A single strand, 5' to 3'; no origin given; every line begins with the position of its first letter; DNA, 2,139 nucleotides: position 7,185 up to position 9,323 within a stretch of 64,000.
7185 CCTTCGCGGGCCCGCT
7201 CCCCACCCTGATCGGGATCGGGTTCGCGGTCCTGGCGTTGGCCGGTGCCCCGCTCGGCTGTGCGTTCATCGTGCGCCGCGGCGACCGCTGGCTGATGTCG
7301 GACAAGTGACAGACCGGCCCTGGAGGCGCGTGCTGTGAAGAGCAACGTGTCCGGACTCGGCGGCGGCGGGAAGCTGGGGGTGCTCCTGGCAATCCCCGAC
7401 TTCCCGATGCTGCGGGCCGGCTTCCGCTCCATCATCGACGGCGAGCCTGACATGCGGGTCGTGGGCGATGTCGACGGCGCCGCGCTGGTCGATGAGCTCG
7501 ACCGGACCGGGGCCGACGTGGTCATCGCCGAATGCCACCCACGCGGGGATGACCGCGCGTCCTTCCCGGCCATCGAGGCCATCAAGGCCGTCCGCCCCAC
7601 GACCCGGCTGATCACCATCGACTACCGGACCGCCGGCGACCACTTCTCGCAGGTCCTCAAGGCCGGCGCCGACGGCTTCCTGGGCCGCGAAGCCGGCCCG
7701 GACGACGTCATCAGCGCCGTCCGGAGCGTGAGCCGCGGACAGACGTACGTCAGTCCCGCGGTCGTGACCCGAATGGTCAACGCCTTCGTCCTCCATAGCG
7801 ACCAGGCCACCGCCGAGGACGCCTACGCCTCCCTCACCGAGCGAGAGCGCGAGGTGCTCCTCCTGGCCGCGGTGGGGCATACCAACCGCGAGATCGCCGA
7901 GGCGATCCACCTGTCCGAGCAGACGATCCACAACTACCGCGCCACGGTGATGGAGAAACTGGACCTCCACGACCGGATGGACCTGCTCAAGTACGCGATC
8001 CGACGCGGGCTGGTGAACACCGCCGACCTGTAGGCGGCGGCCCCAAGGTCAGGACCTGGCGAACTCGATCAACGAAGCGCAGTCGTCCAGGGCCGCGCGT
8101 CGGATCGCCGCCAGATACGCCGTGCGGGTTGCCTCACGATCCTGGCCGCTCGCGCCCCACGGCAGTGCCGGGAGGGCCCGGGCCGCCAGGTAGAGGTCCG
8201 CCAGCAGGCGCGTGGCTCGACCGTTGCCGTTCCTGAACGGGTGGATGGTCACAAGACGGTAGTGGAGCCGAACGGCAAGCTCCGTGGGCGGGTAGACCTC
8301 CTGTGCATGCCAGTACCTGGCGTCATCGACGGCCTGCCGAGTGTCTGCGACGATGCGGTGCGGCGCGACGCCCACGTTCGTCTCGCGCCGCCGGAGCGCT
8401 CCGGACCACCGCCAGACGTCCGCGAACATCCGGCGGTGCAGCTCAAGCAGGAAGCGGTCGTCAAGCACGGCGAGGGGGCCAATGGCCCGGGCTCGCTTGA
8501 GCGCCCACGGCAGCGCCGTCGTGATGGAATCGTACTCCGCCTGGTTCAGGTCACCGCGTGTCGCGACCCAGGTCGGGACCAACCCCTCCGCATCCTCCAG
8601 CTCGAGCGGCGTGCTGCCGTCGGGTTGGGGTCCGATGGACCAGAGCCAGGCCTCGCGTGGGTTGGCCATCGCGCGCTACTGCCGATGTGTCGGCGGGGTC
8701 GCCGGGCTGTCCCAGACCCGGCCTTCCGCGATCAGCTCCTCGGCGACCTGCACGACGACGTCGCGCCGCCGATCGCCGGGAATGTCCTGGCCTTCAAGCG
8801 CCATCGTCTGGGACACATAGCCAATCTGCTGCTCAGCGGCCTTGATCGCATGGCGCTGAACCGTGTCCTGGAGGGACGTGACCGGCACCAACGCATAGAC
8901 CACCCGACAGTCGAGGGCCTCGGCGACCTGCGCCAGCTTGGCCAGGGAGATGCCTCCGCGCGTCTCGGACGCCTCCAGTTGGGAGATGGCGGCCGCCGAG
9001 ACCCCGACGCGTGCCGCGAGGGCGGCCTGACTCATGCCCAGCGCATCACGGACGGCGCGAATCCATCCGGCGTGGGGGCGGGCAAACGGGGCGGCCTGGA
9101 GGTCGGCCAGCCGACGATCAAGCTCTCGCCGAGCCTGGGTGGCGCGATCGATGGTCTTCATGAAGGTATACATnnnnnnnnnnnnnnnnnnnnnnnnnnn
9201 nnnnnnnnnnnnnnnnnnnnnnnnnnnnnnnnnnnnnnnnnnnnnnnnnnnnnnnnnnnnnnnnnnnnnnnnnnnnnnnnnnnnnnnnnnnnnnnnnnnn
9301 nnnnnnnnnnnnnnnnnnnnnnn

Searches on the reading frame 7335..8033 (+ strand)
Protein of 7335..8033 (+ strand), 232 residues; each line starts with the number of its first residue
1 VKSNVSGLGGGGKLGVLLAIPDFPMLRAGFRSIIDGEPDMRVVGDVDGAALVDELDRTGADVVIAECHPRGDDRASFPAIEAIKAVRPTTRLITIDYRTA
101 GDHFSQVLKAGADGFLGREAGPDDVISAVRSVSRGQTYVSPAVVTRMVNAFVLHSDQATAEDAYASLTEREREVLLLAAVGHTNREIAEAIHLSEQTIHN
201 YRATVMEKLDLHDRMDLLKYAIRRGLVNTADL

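Call 4: search_protein_families(library=pfam, proteins=[window:7335-8033:+], max_evalue=0.01)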
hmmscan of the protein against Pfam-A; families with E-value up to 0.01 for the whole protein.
window:7335-8033:+ (232 aa): 7 families
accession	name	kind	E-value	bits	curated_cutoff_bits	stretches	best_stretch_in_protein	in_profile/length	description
PF00196.25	GerE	-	1.4e-17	63.5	23.5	1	166-221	2-57/57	Bacterial regulatory proteins, luxR family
PF08281.18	Sigma70_r4_2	-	1.8e-07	31.1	25.7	1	163-204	7-49/54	Sigma-70, region 4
PF13384.12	HTH_23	-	5.6e-05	23.3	24.6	1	172-204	8-40/50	Homeodomain-like domain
PF00072.30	Response_reg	-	8e-05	23.2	30.2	1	18-129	2-110/111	Response regulator receiver domain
PF04545.22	Sigma70_r4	-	0.00024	21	24.1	1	165-209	3-48/50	Sigma-70, region 4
PF13412.12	HTH_24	-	0.0042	17.1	21.9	0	181-201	17-37/48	Winged helix-turn-helix DNA-binding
PF13551.12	HTH_29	-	0.0062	17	28.1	0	173-203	3-34/64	Winged helix-turn helix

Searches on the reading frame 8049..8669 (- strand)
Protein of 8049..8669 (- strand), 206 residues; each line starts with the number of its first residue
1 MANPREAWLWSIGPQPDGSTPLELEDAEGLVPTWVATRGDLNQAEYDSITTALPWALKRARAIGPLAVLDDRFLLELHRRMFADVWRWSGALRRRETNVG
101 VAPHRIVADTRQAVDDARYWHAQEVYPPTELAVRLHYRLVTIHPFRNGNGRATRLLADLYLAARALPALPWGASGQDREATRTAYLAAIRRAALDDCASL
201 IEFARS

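Call 4: search_protein_families(library=pfam, proteins=[window:8049-8669:-], max_evalue=0.01)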
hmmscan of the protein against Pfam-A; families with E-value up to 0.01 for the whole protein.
window:8049-8669:- (206 aa): 1 family
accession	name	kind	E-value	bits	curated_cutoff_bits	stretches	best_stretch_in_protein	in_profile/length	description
PF02661.23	Fic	-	4.4e-15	56.7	24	1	69-161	2-93/93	Fic/DOC family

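Call 5: search_protein_families(library=ncbifam, proteins=[window:8049-8669:-], max_evalue=0.01)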
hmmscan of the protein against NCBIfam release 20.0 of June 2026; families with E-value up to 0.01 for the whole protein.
window:8049-8669:- (206 aa): 6 families
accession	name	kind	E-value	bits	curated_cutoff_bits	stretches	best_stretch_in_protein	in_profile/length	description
TIGR02613.1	mob_myst_B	hypoth_equivalog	4.6e-57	192.9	124.4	1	20-205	2-186/186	mobile mystery protein B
NF041381.1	XopAC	subfamily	5.5e-08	31.9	450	1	120-174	370-424/451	XopAC/AvrAC family type III secretion system effector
NF046029.1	ProtAdlyltaseNmFic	equivalog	3.3e-07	30.2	230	1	73-197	31-145/177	protein adenylyltransferase Fic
NF046030.1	ProtAdlyltaseSoFic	equivalog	4.6e-07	29.1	550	1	119-170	169-220/361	protein adenylyltransferase Fic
NF007672.0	PRK10347.1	equivalog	8.3e-07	28.9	181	1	41-173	32-164/200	putative adenosine monophosphate-protein transferase Fic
NF045983.1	ProtAdnltaseVbhT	equivalog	2.6e-05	23.6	800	1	70-165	55-156/419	type II toxin-antitoxin system protein adenylyltransferase VbhT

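Call 30: list_cluster_members(proteins=[P0001, P0121, window:9370-10407:+, window:10404-11648:+, window:8049-8669:-])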
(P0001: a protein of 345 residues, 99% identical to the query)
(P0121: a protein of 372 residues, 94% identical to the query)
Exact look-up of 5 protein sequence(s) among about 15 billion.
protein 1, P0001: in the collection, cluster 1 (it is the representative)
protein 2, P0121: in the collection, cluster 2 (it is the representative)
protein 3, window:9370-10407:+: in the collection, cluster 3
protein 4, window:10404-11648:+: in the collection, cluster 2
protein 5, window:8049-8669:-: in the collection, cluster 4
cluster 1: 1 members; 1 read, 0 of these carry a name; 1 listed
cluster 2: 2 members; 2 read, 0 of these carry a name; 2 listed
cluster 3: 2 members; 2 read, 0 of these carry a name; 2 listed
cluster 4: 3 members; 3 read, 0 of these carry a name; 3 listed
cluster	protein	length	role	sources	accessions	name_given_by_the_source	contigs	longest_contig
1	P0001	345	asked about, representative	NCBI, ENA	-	-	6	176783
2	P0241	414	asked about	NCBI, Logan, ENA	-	-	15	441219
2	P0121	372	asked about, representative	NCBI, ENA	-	-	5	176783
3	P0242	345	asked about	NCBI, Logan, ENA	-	-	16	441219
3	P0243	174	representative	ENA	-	-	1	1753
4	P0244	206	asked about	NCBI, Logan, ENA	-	-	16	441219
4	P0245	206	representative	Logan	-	-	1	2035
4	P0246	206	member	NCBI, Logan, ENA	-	-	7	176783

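Call 64: search_protein_families(library=padloc, proteins=[window:8049-8669:-], max_evalue=0.001)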
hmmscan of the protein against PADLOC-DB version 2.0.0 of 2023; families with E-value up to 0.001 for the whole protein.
window:8049-8669:- (206 aa): 9 families
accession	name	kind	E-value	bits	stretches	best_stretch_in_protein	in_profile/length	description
PDLC04839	PDC-S04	-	1.1e-18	65.6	1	65-203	55-197/205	-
PDLC03963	SoFic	-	3.6e-15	54.2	1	40-193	89-244/361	-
PDLC04838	PDC-S04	-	1.6e-14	52.2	1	65-187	59-185/209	-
PDLC04842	PDC-S04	-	2.5e-07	28.6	1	72-196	45-159/202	-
PDLC04836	PDC-S04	-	7.7e-06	23.3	1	125-156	151-182/244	-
PDLC04840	PDC-S04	-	3.8e-05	21.5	1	109-158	120-171/227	-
PDLC04841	PDC-S04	-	7.5e-05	20.5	1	138-195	205-256/292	-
PDLC04837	PDC-S04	-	0.00024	18.4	1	133-156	155-178/234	-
PDLC04966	PDC-S24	-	0.00028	17.9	1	124-164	299-339/497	-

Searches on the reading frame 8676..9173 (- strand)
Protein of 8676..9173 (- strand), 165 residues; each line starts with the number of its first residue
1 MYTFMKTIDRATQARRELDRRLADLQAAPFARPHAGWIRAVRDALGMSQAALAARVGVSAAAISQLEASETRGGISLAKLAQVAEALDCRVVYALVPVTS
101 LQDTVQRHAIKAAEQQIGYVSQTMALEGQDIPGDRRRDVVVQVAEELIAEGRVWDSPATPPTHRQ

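Call 4: search_protein_families(library=pfam, proteins=[window:8676-9173:-], max_evalue=0.01)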
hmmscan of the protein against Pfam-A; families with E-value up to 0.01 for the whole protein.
window:8676-9173:- (165 aa): 5 families
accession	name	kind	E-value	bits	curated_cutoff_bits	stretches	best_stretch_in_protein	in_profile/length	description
PF01381.28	HTH_3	-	2e-11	44.2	23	1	38-91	1-52/55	Helix-turn-helix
PF13560.12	HTH_31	-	1.2e-06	29.1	27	1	38-88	6-55/64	Helix-turn-helix domain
PF13744.12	HTH_37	-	4.6e-06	26.8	27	1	38-91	23-75/80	Helix-turn-helix domain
PF13443.12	HTH_26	-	2.4e-05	24.9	22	1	41-90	5-53/63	Cro/C1-type HTH DNA-binding domain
PF12844.13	HTH_19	-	0.006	16.9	30.2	0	38-87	4-51/64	Helix-turn-helix domain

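Call 5: search_protein_families(library=ncbifam, proteins=[window:8676-9173:-], max_evalue=0.01)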
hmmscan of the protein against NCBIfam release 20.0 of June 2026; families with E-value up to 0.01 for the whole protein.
window:8676-9173:- (165 aa): 9 families
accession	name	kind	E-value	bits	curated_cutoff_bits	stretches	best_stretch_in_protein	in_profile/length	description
TIGR02612.1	mob_myst_A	hypoth_equivalog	2.8e-42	144.1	122.6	1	12-154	3-148/150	mobile mystery protein A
NF006015.0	PRK08154.1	subfamily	6.6e-09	35.3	204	1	12-103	9-99/314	anaerobic benzoate catabolism transcriptional regulator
TIGR03070.1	couple_hipB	subfamily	2.6e-08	33.7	71.65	1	38-88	7-55/58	type II toxin-antitoxin system Y4mF family antitoxin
TIGR03830.1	CxxCG_CxxCG_HTH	subfamily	1.6e-05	24.7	61.8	1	15-83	47-115/127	type II TA system antitoxin MqsA family protein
NF007257.0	PRK09706.1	subfamily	0.00016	21.5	101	1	38-93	10-63/135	transcriptional repressor DicA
TIGR00270.2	TIGR00270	equivalog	0.00043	20.1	110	1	32-79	74-121/159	multiprotein bridging factor aMBF1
NF041951.1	phage_RstR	subfamily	0.0014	18.9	80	1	38-88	7-55/108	RstR family transcriptional repressor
NF007271.0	PRK09726.1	equivalog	0.005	16.8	79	1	36-89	15-66/88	type II toxin-antitoxin system antitoxin HipB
NF047948.1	male_kill_WMK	equivalog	0.007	15.9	300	1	38-102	10-71/300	WO male-killing family protein Wmk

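Call 59: search_protein_representatives(protein=window:8676-9173:-)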
Query: 165 residues. Proteins with E-value up to 0.001 (for the whole library): 3263; up to 1e-10: 1519; up to 1e-30: 12. The best 150 are listed.
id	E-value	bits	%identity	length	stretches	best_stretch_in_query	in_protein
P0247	2.5e-91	319.8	29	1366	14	7-103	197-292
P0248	1.7e-67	242.5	31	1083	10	28-102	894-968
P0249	1.4e-41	158.4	53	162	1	6-155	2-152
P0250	7.9e-41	156.0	52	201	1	8-156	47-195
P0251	1.5e-40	155.1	51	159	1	6-157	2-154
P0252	5.6e-40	153.2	49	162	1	5-160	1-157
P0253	4.4e-38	147.1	52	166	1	10-158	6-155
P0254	1.0e-34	136.2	32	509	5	25-102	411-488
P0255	6.6e-34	133.6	31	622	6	26-104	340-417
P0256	1.6e-33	132.3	51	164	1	4-154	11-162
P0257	4.6e-31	124.3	49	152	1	13-154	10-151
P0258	4.9e-31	124.3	50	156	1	11-155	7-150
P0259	9.0e-30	120.1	56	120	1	47-160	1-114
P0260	1.0e-27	113.5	49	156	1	12-155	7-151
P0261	2.1e-27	112.4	44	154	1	8-158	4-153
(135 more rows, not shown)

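Call 64: search_protein_families(library=padloc, proteins=[window:8676-9173:-], max_evalue=0.001)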
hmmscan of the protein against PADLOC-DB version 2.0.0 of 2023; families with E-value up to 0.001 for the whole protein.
window:8676-9173:- (165 aa): 8 families
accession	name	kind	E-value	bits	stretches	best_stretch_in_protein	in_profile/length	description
PDLC04142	capH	-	3.5e-08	32.4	1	37-137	10-89/103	capH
PDLC02926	HTH_VI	-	6.9e-07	27.4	1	38-93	6-59/92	-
PDLC03955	RmrA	-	3.1e-06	24.7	1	38-93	25-78/371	-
PDLC03953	RmrA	-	3.3e-06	24.6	1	35-111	7-82/373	-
PDLC03952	RmrA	-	0.00012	19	1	39-96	28-83/395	-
PDLC03951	RmrA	-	0.0002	18.4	1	39-104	14-77/400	-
PDLC03665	Control_protein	-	0.00068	17.9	0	38-88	13-62/77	control protein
PDLC03949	RmrA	-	0.00069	16.6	1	40-93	9-60/363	-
